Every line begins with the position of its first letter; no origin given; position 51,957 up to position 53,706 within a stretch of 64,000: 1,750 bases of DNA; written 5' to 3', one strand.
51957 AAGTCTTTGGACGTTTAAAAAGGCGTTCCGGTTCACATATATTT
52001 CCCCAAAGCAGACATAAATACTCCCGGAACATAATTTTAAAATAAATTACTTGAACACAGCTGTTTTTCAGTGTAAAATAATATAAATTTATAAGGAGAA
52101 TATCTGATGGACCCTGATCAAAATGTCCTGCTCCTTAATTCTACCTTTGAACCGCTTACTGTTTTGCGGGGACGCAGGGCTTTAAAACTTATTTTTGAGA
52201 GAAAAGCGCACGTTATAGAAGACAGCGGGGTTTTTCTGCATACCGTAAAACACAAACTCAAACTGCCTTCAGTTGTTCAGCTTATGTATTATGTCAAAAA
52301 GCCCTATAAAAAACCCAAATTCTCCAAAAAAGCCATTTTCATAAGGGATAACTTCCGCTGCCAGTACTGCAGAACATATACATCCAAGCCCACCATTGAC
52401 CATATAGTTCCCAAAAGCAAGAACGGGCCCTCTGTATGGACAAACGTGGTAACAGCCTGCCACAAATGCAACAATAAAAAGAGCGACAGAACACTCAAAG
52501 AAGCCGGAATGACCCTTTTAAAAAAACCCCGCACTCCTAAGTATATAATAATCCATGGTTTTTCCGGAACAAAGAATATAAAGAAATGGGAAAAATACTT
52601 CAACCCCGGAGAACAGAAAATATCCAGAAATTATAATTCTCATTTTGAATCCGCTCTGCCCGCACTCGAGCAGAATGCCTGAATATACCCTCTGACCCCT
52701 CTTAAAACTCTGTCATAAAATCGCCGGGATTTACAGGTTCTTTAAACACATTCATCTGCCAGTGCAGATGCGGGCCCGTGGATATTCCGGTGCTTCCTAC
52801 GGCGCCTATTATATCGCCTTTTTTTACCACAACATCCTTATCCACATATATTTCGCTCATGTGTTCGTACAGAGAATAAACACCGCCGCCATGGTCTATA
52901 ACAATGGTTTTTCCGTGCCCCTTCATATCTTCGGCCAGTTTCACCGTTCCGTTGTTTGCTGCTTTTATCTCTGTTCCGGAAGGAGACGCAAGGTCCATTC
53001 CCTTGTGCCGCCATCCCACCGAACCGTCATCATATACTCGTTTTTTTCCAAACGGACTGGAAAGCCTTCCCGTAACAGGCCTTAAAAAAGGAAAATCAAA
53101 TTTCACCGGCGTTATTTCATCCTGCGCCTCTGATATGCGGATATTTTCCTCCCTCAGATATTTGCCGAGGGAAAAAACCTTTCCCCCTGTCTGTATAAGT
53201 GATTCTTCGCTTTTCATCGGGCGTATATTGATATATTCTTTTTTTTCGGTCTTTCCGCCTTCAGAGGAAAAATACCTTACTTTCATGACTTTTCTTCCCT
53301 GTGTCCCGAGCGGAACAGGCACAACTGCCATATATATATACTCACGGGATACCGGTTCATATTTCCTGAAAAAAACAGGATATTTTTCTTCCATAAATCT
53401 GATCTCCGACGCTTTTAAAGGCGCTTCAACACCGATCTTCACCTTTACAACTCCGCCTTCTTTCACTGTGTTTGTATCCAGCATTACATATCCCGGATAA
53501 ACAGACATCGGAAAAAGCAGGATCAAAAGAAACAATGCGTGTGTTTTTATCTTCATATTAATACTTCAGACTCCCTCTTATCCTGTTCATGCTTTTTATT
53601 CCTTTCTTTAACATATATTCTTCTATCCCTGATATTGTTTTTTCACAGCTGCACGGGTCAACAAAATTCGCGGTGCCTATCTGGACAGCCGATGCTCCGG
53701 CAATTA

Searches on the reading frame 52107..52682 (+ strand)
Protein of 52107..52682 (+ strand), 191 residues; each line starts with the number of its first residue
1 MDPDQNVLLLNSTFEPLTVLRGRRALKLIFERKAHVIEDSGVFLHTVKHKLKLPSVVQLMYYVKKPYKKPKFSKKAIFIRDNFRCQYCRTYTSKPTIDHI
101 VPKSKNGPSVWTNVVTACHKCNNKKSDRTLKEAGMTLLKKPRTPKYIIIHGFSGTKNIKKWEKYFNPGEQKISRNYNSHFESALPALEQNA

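Call 73: search_protein_families(library=pfam, proteins=[window:52107-52682:+], max_evalue=0.0001)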
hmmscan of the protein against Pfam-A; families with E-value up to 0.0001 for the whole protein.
window:52107-52682:+ (191 aa): 2 families
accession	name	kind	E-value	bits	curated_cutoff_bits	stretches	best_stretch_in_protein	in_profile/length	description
PF14279.12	HNH_5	-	8.7e-13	48.4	27.5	1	85-137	1-55/56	HNH endonuclease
PF01844.29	HNH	-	3e-12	46.9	21.4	1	85-128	1-47/47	HNH endonuclease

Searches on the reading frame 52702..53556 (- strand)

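Call 73: search_protein_families(library=pfam, proteins=[window:52702-53556:-], max_evalue=0.0001)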
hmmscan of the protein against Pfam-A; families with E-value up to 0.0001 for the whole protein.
window:52702-53556:- (284 aa): 1 family
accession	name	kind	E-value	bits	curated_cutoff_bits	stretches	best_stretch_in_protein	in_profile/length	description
PF01551.29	Peptidase_M23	-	9.2e-31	106.3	28.7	1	184-277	3-96/96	Peptidase family M23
